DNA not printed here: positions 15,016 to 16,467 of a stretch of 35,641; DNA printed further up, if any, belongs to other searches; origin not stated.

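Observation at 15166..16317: RavA/MoxR-like AAA+ ATPase translationally coupled to gspK as the last gene of a T2SS operon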

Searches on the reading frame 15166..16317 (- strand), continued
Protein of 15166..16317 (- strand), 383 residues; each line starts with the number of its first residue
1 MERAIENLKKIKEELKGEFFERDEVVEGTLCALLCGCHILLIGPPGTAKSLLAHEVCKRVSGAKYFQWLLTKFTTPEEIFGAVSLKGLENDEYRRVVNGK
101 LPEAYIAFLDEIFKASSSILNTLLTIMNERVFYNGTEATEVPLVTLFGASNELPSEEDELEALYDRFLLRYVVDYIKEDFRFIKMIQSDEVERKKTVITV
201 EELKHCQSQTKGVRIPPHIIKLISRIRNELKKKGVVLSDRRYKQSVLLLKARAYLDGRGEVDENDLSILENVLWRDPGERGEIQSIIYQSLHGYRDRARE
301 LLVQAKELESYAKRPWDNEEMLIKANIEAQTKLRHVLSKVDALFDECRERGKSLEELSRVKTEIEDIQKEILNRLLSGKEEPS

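Call 16: search_protein_families(library=pfam, proteins=[L035:9989-11131:+, L035:11132-12685:+, L035:8379-9899:-, L035:7385-8410:-, L038:9965-12268:+, L038:12102-13760:+, L037:1585-3102:+, L037:3114-3941:+, L037:4069-5070:+], max_evalue=0.001)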
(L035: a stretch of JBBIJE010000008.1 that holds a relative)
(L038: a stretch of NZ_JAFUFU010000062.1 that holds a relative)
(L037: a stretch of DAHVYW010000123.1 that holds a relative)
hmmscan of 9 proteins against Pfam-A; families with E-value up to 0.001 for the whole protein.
L035:9989-11131:+ (380 aa): 8 families
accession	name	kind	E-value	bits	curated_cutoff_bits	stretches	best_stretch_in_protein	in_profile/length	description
PF20030.5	bpMoxR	-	5.5e-56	189.3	27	1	8-187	2-179/205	MoxR domain in the MoxR-vWA-beta-propeller ternary systems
PF07728.20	AAA_5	-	4e-28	98.6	22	1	39-167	1-139/139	AAA domain (dynein-related subfamily)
PF17868.7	AAA_lid_8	-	1.6e-18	66.7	22.8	1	219-284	3-70/72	AAA lid domain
PF13191.12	AAA_16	-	7.3e-06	27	32.6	1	36-131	23-104/167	AAA ATPase domain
PF00004.35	AAA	-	2.1e-05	25.4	21.2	1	40-174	1-130/131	ATPase family associated with various cellular activities (AAA)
PF07726.17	AAA_3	-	0.00024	21.4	27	1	39-157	1-115/131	ATPase family associated with various cellular activities (AAA)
PF17863.7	AAA_lid_2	-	0.00058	20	22.7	0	244-269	21-46/74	AAA lid domain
PF20720.3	nSTAND3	-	0.00079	19.6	27.2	0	25-80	5-57/155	Novel STAND NTPase 3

L035:11132-12685:+ (517 aa): 1 family
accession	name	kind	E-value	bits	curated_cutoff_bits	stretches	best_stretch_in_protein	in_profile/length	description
PF13519.12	VWA_2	-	8.9e-06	26.7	27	1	340-455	1-107/107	von Willebrand factor type A domain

L035:8379-9899:- (506 aa): 0 families

L035:7385-8410:- (341 aa): 1 family
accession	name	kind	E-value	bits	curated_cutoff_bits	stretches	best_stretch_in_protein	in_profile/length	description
PF14249.11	Tocopherol_cycl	-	5.8e-07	29.3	26.6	1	156-302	169-316/335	Tocopherol cyclase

L038:9965-12268:+ (767 aa): 6 families
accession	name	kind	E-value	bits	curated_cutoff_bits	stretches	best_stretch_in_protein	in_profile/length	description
PF20030.5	bpMoxR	-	4.8e-50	169.9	27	1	14-206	2-186/205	MoxR domain in the MoxR-vWA-beta-propeller ternary systems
PF07728.20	AAA_5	-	1.5e-22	80.5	22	1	46-180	2-139/139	AAA domain (dynein-related subfamily)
PF17868.7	AAA_lid_8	-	2.1e-20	72.7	22.8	1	240-312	2-68/72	AAA lid domain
PF16561.11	AMPK1_CBM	-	6.4e-06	26.7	26.8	1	690-746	10-63/85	Glycogen recognition site of AMP-activated protein kinase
PF02922.24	CBM_48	-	2e-05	25.3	22.4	1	692-747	23-80/83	Carbohydrate-binding module 48 (Isoamylase N-terminal domain)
PF00158.32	Sigma54_activat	-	2.1e-05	24.7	20.2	1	41-187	20-165/168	Sigma-54 interaction domain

L038:12102-13760:+ (552 aa): 2 families
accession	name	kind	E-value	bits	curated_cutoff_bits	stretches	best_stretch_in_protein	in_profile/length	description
PF13519.12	VWA_2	-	1.8e-08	35.4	27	1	374-477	1-106/107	von Willebrand factor type A domain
PF05762.20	VWA_CoxE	-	2e-05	24.6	26.4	1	364-492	48-174/222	VWA domain containing CoxE-like protein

L037:1585-3102:+ (505 aa): 1 family
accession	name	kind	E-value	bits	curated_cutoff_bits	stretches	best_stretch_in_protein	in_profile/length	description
PF13519.12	VWA_2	-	4.3e-08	34.2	27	1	333-438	1-106/107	von Willebrand factor type A domain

L037:3114-3941:+ (275 aa): 1 family
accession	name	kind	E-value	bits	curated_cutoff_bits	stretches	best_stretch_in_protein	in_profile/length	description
PF02811.25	PHP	-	9.5e-27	94.8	26.4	1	12-205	1-164/164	PHP domain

L037:4069-5070:+ (333 aa): 1 family
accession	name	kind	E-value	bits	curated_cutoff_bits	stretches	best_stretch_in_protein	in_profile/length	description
PF04307.19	YdjM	-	8.9e-25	87.6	29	1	8-181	2-175/176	YdjM inner membrane protein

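Call 26: find_related_loci(query=A1, collection=genome_contigs, flank=8000)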
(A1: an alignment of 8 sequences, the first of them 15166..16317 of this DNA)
Query A1 (383 aa) in genome_contigs; peptide patterns used: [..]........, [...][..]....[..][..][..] (x = any residue, [..] = any of these).
600 stretches matched a pattern (row limit reached: there are more); 587 encode a relative of the query (tblastn E <= 1e-3); the best 80 are kept; 80 distinct loci.
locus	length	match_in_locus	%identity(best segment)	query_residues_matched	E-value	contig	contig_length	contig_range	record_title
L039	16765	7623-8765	79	1-381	0e+0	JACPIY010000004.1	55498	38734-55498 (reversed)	MAG: Deltaproteobacteria bacterium isolate NC_groundwater_453_Ag_B-0.1um_42_10 S34_3B_scaffold_6061, whole genome shotgu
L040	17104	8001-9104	57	6-375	6e-143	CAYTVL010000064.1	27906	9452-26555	MAG TPA_asm: uncultured Enterobacteriaceae bacterium isolate binchicken_co185_232 genome assembly, contig: NODE_2181_len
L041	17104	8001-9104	55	6-375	2e-140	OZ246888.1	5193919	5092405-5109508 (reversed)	MAG: Candidatus Binatia bacterium isolate 6b508bb3-31ce-4f4f-8d88-ad7b0e8f6706 genome assembly, chromosome: 1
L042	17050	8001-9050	57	6-357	2e-136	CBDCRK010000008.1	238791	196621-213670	MAG: uncultured Candidatus Binatia bacterium isolate c14ce093-c1b4-4a9f-a633-4da5294aefe4 genome assembly, contig: conti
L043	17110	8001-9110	56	4-375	2e-135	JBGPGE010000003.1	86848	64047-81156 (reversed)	MAG: Candidatus Binatia bacterium isolate OBJ_0618_7090110_5 k141_771568_length_86848_cov_28.8866, whole genome shotgun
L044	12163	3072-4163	55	6-371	9e-135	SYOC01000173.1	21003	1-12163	MAG: Proteobacteria bacterium isolate F1-80-MAGs139 F1-80__c313288, whole genome shotgun sequence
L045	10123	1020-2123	54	6-375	2e-132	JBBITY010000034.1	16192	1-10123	MAG: Desulfurellales bacterium isolate PLS170224_bin_407 NODE_1262_length_16192_cov_4.196629, whole genome shotgun seque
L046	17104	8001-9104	54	6-375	3e-130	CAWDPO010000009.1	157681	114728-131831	MAG: uncultured delta proteobacterium isolate MFD04850.bin.2.104 genome assembly, contig: contig_147754, whole genome sh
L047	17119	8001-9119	51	1-375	2e-130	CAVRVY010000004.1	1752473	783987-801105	MAG: uncultured delta proteobacterium isolate MFD05512.bin.2.52 genome assembly, contig: contig_7000, whole genome shotg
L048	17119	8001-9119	52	4-378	1e-129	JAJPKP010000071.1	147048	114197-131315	MAG: Proteobacteria bacterium isolate Centralia_MAG_89 k107_17156402, whole genome shotgun sequence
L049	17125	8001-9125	51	1-377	2e-129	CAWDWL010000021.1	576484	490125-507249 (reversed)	MAG: uncultured proteobacterium isolate MFD05705.bin.1.215 genome assembly, contig: contig_45761, whole genome shotgun s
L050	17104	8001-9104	54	6-375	2e-129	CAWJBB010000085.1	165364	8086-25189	MAG: uncultured delta proteobacterium isolate MFD04850.bin.2.19 genome assembly, contig: contig_8067, whole genome shotg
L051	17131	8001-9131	52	8-382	4e-129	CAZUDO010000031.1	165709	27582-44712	MAG TPA_asm: uncultured Candidatus Binatia bacterium isolate binchicken_co165_346 genome assembly, contig: k141_1552148,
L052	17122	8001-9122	51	1-375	2e-128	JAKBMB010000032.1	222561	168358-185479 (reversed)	MAG: Deltaproteobacteria bacterium isolate FK3.bin127 NODE_50_length_222561_cov_3.522636, whole genome shotgun sequence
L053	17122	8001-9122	50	1-376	1e-127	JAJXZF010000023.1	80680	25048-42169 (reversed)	MAG: Deltaproteobacteria bacterium isolate BP7.bin41 NODE_352_length_80680_cov_4.324954, whole genome shotgun sequence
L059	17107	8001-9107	50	4-374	3e-124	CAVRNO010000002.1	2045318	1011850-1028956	MAG: Candidatus Binataceae bacterium isolate MFD03726.bin.1.6 genome assembly, contig: contig_15392, whole genome shotgu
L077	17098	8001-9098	46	6-372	1e-105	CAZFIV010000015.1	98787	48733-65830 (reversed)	MAG TPA_asm: uncultured Myxococcales bacterium isolate SRP128890_co1_208 genome assembly, contig: NODE_315_length_98787_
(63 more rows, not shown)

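Call 30: search_protein_families(library=pfam, proteins=[L059:9129-9902:+, L059:9983-10576:+, L059:6381-7712:-, L059:4766-6367:-, L059:3228-4766:-, L047:9141-9920:+, L047:9898-10962:+, L047:6852-7775:+, L047:5088-6287:-, L047:3442-5037:-], max_evalue=0.001)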
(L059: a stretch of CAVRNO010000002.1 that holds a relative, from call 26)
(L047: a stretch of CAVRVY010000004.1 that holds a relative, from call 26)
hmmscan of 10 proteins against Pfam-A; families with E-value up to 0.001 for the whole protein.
L059:9129-9902:+ (257 aa): 2 families
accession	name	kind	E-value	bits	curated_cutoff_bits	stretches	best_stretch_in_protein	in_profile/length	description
PF11967.14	RecO_N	-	2.1e-22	79.4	27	1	4-80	3-78/80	Recombination protein O N terminal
PF02565.21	RecO_C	-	1.2e-17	64.6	22.1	1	89-241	3-149/157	Recombination protein O C terminal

L059:9983-10576:+ (197 aa): 0 families

L059:6381-7712:- (443 aa): 1 family
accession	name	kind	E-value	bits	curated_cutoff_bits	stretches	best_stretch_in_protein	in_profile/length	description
PF02515.22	CoA_transf_3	-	1.6e-116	389.9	23.3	1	49-419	1-366/366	CoA-transferase family III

L059:4766-6367:- (533 aa): 1 family
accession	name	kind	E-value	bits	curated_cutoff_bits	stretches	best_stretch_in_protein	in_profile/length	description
PF19289.4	PmbA_TldD_3rd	-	6.4e-36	124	22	1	289-524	2-211/220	PmbA/TldA metallopeptidase C-terminal domain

L059:3228-4766:- (512 aa): 1 family
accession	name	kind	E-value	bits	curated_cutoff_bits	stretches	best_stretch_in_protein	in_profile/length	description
PF19289.4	PmbA_TldD_3rd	-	2.5e-29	102.5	22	1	253-495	1-207/220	PmbA/TldA metallopeptidase C-terminal domain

L047:9141-9920:+ (259 aa): 2 families
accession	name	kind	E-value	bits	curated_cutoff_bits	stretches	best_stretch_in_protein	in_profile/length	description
PF11967.14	RecO_N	-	2.8e-22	79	27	1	9-82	5-77/80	Recombination protein O N terminal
PF02565.21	RecO_C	-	1.2e-16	61.2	22.1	1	91-245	2-155/157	Recombination protein O C terminal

L047:9898-10962:+ (354 aa): 3 families
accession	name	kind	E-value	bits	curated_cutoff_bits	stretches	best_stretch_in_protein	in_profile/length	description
PF00107.32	ADH_zinc_N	-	3.1e-32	111.7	31.8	1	182-297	1-116/129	Zinc-binding dehydrogenase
PF13602.12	ADH_zinc_N_2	-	1.7e-23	84.4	27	1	214-352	1-134/134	Zinc-binding dehydrogenase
PF08240.17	ADH_N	-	5.4e-13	49.5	23.5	1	54-136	2-104/104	Alcohol dehydrogenase GroES-like domain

L047:6852-7775:+ (307 aa): 0 families

L047:5088-6287:- (399 aa): 1 family
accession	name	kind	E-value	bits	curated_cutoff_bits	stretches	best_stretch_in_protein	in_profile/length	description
PF02515.22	CoA_transf_3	-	6.2e-121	404.4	23.3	1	5-375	1-366/366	CoA-transferase family III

L047:3442-5037:- (531 aa): 1 family
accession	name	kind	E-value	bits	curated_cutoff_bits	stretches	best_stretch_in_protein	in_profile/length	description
PF19289.4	PmbA_TldD_3rd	-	2.1e-35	122.3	22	1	288-523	3-212/220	PmbA/TldA metallopeptidase C-terminal domain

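Call 32: search_protein_families(library=pfam, proteins=[L077:318-1424:+, L077:1559-2833:+, L077:2879-4597:+, L077:4613-6013:+, L077:5887-6696:+, L077:6714-7391:-, L077:7062-7925:+, L077:9113-10639:+, L077:10683-11885:-], max_evalue=0.001)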
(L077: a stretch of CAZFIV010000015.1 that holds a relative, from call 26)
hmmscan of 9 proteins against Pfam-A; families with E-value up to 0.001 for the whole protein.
L077:318-1424:+ (368 aa): 4 families
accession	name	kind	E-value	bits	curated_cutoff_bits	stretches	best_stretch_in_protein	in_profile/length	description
PF00437.27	T2SSE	-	1.4e-47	162.6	24.9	1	4-332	12-337/370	Type II/IV secretion system protein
PF13401.12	AAA_22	-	0.00011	23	27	1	123-168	4-47/130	AAA domain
PF13555.12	AAA_29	-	0.00054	20.1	27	0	122-141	20-39/61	P-loop containing region of AAA domain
PF13191.12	AAA_16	-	0.00072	20.5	32.6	0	122-151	23-51/167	AAA ATPase domain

L077:1559-2833:+ (424 aa): 1 family
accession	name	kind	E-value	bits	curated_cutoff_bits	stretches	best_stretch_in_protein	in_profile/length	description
PF00482.28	T2SSF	-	2.4e-65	218.6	25.2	2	292-414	1-125/125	Type II secretion system (T2SS), protein F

L077:2879-4597:+ (572 aa): 5 families
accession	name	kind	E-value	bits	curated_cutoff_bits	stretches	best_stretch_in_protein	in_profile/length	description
PF02518.31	HATPase_c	-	1.7e-28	99.7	26.4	1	454-556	2-109/111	Histidine kinase-, DNA gyrase B-, and HSP90-like ATPase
PF00512.31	HisKA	-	2.8e-13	50.1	26.9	1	348-409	3-63/66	His Kinase A (phospho-acceptor) domain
PF13426.13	PAS_9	-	2.1e-07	31.6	27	1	234-330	3-103/103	PAS domain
PF13581.12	HATPase_c_2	-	1.5e-05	25.4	27.4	1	463-552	41-125/127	Histidine kinase-like ATPase domain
PF00989.32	PAS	-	0.00029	21.3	22.6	1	226-271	5-50/113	PAS fold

L077:4613-6013:+ (466 aa): 8 families
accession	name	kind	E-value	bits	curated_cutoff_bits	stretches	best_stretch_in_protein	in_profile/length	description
PF00158.32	Sigma54_activat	-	2.7e-67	226.1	20.2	1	144-311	1-168/168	Sigma-54 interaction domain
PF25601.1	AAA_lid_14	-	2.8e-25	88.4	27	1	316-397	1-82/87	AAA+ ATPase lid domain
PF14532.12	Sigma54_activ_2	-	4.3e-20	72.8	25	1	145-315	1-138/138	Sigma-54 interaction domain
PF00072.30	Response_reg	-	1.5e-16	60.9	30.2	1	4-103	1-99/111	Response regulator receiver domain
PF02954.25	HTH_8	-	8.4e-14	51.5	22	1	419-459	2-42/42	Bacterial regulatory protein, Fis family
PF07728.20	AAA_5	-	2.7e-08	34.3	22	1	168-286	2-123/139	AAA domain (dynein-related subfamily)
PF13191.12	AAA_16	-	2.9e-05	25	32.6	1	144-220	2-85/167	AAA ATPase domain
PF00004.35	AAA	-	0.00019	22.3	21.2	1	168-304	1-130/131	ATPase family associated with various cellular activities (AAA)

L077:5887-6696:+ (269 aa): 11 families
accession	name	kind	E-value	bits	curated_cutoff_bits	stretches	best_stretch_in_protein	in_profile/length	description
PF14559.12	TPR_19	-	6.6e-13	49.2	25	2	117-155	6-44/68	Tetratricopeptide repeat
PF13431.12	TPR_17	-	2.4e-09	37.1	24.4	0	124-155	1-32/34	Tetratricopeptide repeat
PF13432.12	TPR_16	-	5.6e-09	36.7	32.7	1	108-155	3-50/65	Tetratricopeptide repeat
PF07719.23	TPR_2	-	7.5e-09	35.5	27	1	136-167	1-32/34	Tetratricopeptide repeat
PF00515.34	TPR_1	-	4e-08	33.2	27.8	1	136-166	1-31/34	Tetratricopeptide repeat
PF13424.12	TPR_12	-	2e-07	31.5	30.1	1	109-165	10-74/77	Tetratricopeptide repeat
PF13428.12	TPR_14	-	1.1e-05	26.1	23.5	0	111-143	10-42/44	Tetratricopeptide repeat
PF13174.12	TPR_6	-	1.7e-05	25.6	26.3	0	138-164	2-28/33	Tetratricopeptide repeat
PF13181.12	TPR_8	-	8.7e-05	22.8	25.7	1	137-168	2-33/34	Tetratricopeptide repeat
PF13176.12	TPR_7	-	0.00014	22.2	27.9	0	139-166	2-29/36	Tetratricopeptide repeat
PF23914.1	TPR_CcmH_CycH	-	0.00065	20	42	0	133-193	47-110/158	Cytochrome c-type biogenesis protein H TPR domain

L077:6714-7391:- (225 aa): 1 family
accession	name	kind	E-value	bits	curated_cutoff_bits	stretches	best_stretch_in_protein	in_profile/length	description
PF09413.15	DUF2007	-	1.5e-09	38.3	25.7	1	136-202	1-65/66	Putative prokaryotic signal transducing protein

L077:7062-7925:+ (287 aa): 0 families

L077:9113-10639:+ (508 aa): 2 families
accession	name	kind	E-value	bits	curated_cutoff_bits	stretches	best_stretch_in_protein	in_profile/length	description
PF13519.12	VWA_2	-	2e-08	35.2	27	1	335-446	1-107/107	von Willebrand factor type A domain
PF05762.20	VWA_CoxE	-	4.2e-07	30.1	26.4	1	320-465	42-180/222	VWA domain containing CoxE-like protein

L077:10683-11885:- (400 aa): 5 families
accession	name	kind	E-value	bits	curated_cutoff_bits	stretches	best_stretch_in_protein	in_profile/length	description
PF13692.12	Glyco_trans_1_4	-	5.8e-33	114.6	27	1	229-363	3-138/142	Glycosyl transferases group 1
PF00534.26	Glycos_transf_1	-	6.2e-33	114.2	26.4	1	215-367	3-158/172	Glycosyl transferases group 1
PF13579.12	Glyco_trans_4_4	-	1.9e-17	64.5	29.7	1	27-191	1-150/158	Glycosyl transferase 4-like domain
PF13439.12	Glyco_transf_4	-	1.9e-09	38.2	28.5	1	27-188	2-154/170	Glycosyltransferase Family 4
PF13477.12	Glyco_trans_4_2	-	0.00035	21.2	23.4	0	113-156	77-121/139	Glycosyl transferase 4-like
